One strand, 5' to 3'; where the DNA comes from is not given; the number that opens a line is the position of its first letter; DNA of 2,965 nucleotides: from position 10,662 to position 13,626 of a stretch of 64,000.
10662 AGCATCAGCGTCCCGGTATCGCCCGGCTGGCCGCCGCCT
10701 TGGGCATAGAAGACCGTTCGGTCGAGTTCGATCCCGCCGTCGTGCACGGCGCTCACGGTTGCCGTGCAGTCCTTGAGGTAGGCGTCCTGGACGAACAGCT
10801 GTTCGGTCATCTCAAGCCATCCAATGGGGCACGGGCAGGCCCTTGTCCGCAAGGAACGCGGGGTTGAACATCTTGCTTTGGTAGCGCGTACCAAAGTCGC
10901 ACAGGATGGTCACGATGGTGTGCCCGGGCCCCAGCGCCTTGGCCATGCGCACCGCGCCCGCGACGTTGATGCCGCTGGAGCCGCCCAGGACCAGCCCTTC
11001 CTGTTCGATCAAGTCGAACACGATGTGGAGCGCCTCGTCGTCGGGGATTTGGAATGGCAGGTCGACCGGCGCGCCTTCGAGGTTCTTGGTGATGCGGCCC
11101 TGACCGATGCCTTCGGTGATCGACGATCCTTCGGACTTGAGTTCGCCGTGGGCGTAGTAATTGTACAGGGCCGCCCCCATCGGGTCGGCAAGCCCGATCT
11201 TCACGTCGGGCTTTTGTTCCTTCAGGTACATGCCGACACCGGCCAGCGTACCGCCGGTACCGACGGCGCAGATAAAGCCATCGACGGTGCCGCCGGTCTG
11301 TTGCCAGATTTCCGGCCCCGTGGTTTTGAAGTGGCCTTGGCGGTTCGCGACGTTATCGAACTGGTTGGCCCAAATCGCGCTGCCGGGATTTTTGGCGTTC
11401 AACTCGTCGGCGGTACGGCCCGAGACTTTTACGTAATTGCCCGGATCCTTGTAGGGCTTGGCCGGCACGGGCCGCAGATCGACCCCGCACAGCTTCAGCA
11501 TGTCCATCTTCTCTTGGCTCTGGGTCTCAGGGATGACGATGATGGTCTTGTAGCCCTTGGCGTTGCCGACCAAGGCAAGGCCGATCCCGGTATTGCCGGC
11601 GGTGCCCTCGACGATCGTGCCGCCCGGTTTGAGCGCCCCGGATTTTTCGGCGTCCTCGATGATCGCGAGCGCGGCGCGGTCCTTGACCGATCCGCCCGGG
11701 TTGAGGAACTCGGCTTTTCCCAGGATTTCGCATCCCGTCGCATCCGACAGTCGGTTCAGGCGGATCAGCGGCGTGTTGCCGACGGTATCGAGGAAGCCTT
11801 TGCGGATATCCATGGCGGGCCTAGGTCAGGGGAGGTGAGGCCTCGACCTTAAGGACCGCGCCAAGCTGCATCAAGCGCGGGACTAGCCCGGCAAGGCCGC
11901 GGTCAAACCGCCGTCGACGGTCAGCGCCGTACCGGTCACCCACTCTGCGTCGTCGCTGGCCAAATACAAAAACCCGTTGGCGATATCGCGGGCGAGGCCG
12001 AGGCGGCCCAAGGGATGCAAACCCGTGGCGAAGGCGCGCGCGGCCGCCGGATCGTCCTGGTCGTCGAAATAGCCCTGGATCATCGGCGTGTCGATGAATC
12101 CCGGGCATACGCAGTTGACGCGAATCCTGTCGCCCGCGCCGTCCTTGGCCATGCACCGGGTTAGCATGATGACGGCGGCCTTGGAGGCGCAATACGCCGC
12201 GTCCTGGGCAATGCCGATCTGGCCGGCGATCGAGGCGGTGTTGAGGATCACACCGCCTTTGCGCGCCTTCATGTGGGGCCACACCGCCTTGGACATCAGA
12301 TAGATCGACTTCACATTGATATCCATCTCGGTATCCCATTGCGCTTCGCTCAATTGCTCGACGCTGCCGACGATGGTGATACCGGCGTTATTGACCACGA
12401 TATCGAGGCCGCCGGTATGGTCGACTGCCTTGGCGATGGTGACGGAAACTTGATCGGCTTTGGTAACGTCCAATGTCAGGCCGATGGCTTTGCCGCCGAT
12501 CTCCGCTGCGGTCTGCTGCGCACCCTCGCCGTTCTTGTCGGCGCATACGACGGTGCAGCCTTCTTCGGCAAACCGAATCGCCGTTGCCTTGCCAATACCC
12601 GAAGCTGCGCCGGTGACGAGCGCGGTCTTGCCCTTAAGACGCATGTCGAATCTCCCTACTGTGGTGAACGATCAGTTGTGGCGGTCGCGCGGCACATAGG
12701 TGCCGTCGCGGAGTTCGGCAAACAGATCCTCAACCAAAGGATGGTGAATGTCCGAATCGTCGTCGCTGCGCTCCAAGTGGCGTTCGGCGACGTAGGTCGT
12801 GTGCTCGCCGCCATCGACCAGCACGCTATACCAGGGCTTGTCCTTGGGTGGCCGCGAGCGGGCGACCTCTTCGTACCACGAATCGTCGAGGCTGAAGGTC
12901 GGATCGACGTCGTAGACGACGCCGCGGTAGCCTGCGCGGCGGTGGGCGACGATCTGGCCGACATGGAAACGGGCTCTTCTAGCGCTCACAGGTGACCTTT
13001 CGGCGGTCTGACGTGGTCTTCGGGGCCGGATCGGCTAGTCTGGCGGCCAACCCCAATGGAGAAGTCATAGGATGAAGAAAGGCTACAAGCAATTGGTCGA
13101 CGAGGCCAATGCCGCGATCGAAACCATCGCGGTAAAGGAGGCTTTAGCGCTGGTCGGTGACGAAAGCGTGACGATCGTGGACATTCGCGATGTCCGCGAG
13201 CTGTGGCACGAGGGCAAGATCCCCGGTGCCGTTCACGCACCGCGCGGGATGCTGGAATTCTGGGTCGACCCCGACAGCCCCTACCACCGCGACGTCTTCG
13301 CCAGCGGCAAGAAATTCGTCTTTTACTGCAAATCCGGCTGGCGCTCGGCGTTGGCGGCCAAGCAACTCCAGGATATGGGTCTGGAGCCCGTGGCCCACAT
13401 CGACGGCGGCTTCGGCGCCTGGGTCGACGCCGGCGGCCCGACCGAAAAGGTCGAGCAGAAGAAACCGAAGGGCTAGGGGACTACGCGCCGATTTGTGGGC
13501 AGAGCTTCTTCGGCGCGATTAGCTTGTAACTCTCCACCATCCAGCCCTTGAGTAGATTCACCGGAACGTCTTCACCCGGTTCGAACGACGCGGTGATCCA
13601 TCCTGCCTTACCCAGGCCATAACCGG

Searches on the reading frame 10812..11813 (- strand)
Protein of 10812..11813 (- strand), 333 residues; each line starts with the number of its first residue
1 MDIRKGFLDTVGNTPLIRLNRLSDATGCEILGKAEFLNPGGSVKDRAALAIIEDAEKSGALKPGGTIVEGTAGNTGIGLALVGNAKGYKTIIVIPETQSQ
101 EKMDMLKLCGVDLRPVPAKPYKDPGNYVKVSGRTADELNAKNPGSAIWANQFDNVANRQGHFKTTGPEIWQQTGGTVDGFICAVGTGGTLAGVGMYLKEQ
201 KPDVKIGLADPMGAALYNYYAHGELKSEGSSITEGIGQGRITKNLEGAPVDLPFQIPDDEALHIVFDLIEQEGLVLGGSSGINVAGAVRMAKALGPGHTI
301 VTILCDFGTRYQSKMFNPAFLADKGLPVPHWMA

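Call 3: search_protein_families(library=ncbifam, proteins=[window:10812-11813:-], max_evalue=0.01)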
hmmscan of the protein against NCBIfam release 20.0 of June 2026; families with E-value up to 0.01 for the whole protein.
window:10812-11813:- (333 aa): 34 families (the best 25 are shown)
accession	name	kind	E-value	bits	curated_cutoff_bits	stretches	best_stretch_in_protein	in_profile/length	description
NF007989.0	PRK10717.1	equivalog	1e-171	570.5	387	1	1-332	2-333/334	cysteine synthase A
TIGR01137.1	cysta_beta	equivalog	1.3e-89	301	510.25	1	5-326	3-320/457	cystathionine beta-synthase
TIGR01136.1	cysKM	subfamily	1.7e-82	277.2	344.15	1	9-314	3-296/299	cysteine synthase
TIGR01139.1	cysK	equivalog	5.4e-81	272.1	350.95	1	9-314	3-295/298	cysteine synthase A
NF053679.1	CysteaSynCapA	equivalog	2.5e-70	236.8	600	1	4-325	7-328/329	cysteate synthase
NF008735.0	PRK11761.1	equivalog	4.6e-66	223.1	413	1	8-314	7-291/296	cysteine synthase CysM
TIGR01138.1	cysM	equivalog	6.8e-66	222.7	394.2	1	8-313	3-286/290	cysteine synthase B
TIGR03945.1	PLP_SbnA_fam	equivalog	3.7e-63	213.4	349.95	1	8-319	2-302/304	2,3-diaminopropionate biosynthesis protein SbnA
NF005292.0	PRK06815.1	equivalog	8.5e-27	94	371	1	9-306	17-305/320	threonine/serine dehydratase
NF052478.1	CystDsulMYC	equivalog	5.4e-26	91.7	600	1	25-327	34-336/354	L-cysteine desulfhydrase Cds1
NF006390.0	PRK08639.1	equivalog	1.1e-20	74.1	421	1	9-304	21-310/418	threonine ammonia-lyase IlvA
TIGR01127.1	ilvA_1Cterm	equivalog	3e-19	69.3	378.75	1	14-305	1-282/380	threonine ammonia-lyase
NF006674.0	PRK09224.1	subfamily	2.1e-16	59.7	577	1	9-209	21-208/508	threonine ammonia-lyase IlvA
NF005600.0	PRK07334.1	equivalog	4.2e-16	58.5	496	1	9-292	24-296/408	threonine ammonia-lyase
TIGR02079.1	THD1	equivalog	1.2e-15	57.2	440.55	1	8-224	11-218/410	threonine ammonia-lyase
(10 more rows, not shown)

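Call 4: search_protein_families(library=pfam, proteins=[window:10812-11813:-], max_evalue=0.01)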
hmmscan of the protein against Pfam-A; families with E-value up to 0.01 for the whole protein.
window:10812-11813:- (333 aa): 1 family
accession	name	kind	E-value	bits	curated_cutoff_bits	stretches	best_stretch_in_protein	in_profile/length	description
PF00291.31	PALP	-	2e-71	241.2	35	1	9-306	3-295/295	Pyridoxal-phosphate dependent enzyme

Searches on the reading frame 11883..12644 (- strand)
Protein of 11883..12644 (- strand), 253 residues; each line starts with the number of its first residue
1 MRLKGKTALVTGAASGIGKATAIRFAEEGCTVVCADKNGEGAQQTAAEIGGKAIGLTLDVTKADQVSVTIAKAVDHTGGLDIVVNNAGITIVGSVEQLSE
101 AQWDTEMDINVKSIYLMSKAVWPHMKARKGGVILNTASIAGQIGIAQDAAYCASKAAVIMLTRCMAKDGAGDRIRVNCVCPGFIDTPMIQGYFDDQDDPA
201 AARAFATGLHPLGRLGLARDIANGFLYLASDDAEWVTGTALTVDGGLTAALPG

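Call 3: search_protein_families(library=ncbifam, proteins=[window:11883-12644:-], max_evalue=0.01)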
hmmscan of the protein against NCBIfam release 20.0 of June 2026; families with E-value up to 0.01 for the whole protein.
window:11883-12644:- (253 aa): 233 families (the best 25 are shown)
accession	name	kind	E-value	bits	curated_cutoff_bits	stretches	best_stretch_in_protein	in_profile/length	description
NF004791.0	PRK06138.1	equivalog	4.1e-86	288.4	312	1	1-250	1-252/252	SDR family oxidoreductase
NF005559.1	PRK07231.1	subfamily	1.4e-77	260.6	215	1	2-248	1-248/249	glucose 1-dehydrogenase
NF004818.0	PRK06172.1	equivalog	3.5e-71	239.5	336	1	1-249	3-252/253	SDR family oxidoreductase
NF052558.1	MBtsdlDhBudC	equivalog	7.9e-71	238.5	270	1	4-250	2-244/250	meso-2,3-butanediol dehydrogenase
NF009093.0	PRK12429.1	subfamily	1.3e-66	224.5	258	1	1-249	1-258/259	3-hydroxybutyrate dehydrogenase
NF004198.0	PRK05653.1-3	equivalog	8e-63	212.2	296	1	3-247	5-246/248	3-oxoacyl-ACP reductase FabG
TIGR01830.1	3oxo_ACP_reduc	equivalog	1e-62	212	297.75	1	8-247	1-238/239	3-oxoacyl-[acyl-carrier-protein] reductase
NF005473.0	PRK07069.1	equivalog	2.5e-62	210.8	339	1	2-249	7-261/262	SDR family oxidoreductase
NF009466.0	PRK12826.1-2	subfamily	2e-61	207.6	222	1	6-248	4-245/248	3-oxoacyl-ACP reductase FabG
NF005309.0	PRK06841.1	subfamily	4.3e-60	203.3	286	1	2-248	12-253/255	GolD/DthD family dehydrogenase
NF005681.0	PRK07478.1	subfamily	4.8e-60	203.1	267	1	1-248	2-250/254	SDR family oxidoreductase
TIGR01963.1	PHB_DH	subfamily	2.4e-59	200.6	307.05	1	6-249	2-254/255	3-hydroxybutyrate dehydrogenase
NF004197.0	PRK05653.1-1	equivalog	4.1e-59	200.2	332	1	2-248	4-247/249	3-oxoacyl-ACP reductase FabG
NF005469.0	PRK07063.1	equivalog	1.8e-58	198.1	306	1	2-248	4-255/260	SDR family oxidoreductase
NF005472.0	PRK07067.1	equivalog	3.3e-57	194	338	1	1-246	2-253/257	L-iditol 2-dehydrogenase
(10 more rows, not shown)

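Call 4: search_protein_families(library=pfam, proteins=[window:11883-12644:-], max_evalue=0.01)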
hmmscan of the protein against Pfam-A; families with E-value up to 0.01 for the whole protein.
window:11883-12644:- (253 aa): 6 families
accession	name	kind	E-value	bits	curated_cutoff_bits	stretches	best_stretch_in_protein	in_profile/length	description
PF13561.12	adh_short_C2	-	4.5e-66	223.3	27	1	12-248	1-236/236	Enoyl-(Acyl carrier protein) reductase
PF00106.31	adh_short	-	1.5e-62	211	26.6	1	6-195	1-193/195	short chain dehydrogenase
PF08659.16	KR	-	4.6e-09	36.9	22.6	1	7-158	2-156/180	KR domain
PF23441.1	SDR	-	1.7e-06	28.1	27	1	132-247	145-255/258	SDR-like rossmann domain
PF01370.27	Epimerase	-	4.6e-05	23.4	20.9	1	8-118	1-103/240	NAD dependent epimerase/dehydratase family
PF08643.16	DUF1776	-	0.00096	19.1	25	1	92-182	105-197/294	Fungal family of unknown function (DUF1776)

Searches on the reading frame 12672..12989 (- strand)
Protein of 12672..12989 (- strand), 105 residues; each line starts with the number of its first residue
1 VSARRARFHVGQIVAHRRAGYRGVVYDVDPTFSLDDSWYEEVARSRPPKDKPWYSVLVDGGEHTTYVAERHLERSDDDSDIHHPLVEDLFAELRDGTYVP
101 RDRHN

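Call 3: search_protein_families(library=ncbifam, proteins=[window:12672-12989:-], max_evalue=0.01)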
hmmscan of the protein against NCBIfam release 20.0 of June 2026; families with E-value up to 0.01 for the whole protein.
window:12672-12989:- (105 aa): 2 families
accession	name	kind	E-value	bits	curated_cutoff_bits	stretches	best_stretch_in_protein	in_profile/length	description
TIGR02097.1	yccV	equivalog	7.8e-28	96.7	38.05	1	6-101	2-101/101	heat shock protein HspQ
NF010729.0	PRK14129.1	equivalog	3.8e-18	65.9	135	1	6-103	4-104/105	heat shock protein HspQ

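Call 4: search_protein_families(library=pfam, proteins=[window:12672-12989:-], max_evalue=0.01)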
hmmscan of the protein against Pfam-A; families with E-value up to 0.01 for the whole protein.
window:12672-12989:- (105 aa): 1 family
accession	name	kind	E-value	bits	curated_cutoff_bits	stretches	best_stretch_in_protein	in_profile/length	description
PF08755.16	YccV-like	-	9.5e-25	87.3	22.8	1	6-95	1-99/101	Hemimethylated DNA-binding protein YccV like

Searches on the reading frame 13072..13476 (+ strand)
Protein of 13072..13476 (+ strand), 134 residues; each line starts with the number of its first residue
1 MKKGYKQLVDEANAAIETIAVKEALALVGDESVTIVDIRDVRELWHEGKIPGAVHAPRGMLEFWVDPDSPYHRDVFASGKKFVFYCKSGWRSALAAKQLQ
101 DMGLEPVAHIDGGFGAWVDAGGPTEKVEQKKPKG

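Call 3: search_protein_families(library=ncbifam, proteins=[window:13072-13476:+], max_evalue=0.01)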
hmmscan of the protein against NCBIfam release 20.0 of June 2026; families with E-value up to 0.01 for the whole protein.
window:13072-13476:+ (134 aa): 12 families
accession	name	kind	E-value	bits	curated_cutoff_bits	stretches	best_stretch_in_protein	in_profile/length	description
NF006444.0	PRK08762.1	equivalog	1.6e-18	66.5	449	1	5-129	3-119/387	molybdopterin-synthase adenylyltransferase MoeB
NF041203.1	rhodanese_LYCAU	equivalog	8.4e-11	41.6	115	1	13-126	17-125/126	rhodanese-related (seleno)protein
NF005902.0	PRK07878.1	equivalog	5.6e-10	38.7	647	1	14-119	284-383/392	adenylyltransferase/sulfurtransferase MoeZ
NF001195.0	PRK00162.1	equivalog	9.3e-09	35.6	102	1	16-120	4-99/108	thiosulfate sulfurtransferase GlpE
NF005646.0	PRK07411.1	equivalog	1.5e-08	34.2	633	1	11-119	276-381/390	molybdopterin-synthase adenylyltransferase MoeB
NF045521.1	rhoda_near_glyco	subfamily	1.2e-06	28.4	145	1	4-129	4-120/144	rhodanese homology domain-containing protein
NF001133.1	PRK00142.1-1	equivalog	1.3e-05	24.9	170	1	9-117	98-203/229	oxygen-dependent tRNA uridine(34) hydroxylase TrhO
TIGR03865.1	PQQ_CXXCW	subfamily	3.3e-05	23.8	128.05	1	78-128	115-166/167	PQQ-dependent catabolism-associated CXXCW motif protein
TIGR04271.1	ThiI_C_thiazole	equivalog_domain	0.00022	21.2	70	0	77-107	66-96/101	thiazole biosynthesis protein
NF045694.1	seleno_TsoB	exception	0.0017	16.5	805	1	30-130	59-162/572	rhodanese/DsbD fusion-like selenoprotein TsoB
NF004111.0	PRK05600.1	equivalog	0.0029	16.8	437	1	19-106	273-359/371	ThiF family adenylyltransferase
NF033833.0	rhodan_ChrE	equivalog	0.0031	17.5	120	1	24-125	11-105/108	rhodanese family chromate resistance protein ChrE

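Call 4: search_protein_families(library=pfam, proteins=[window:13072-13476:+], max_evalue=0.01)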
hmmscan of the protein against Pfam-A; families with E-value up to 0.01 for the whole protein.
window:13072-13476:+ (134 aa): 1 family
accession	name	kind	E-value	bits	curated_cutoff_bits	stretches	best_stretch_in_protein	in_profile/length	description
PF00581.25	Rhodanese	-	2e-19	70.4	22.2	1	21-119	2-101/102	Rhodanese-like domain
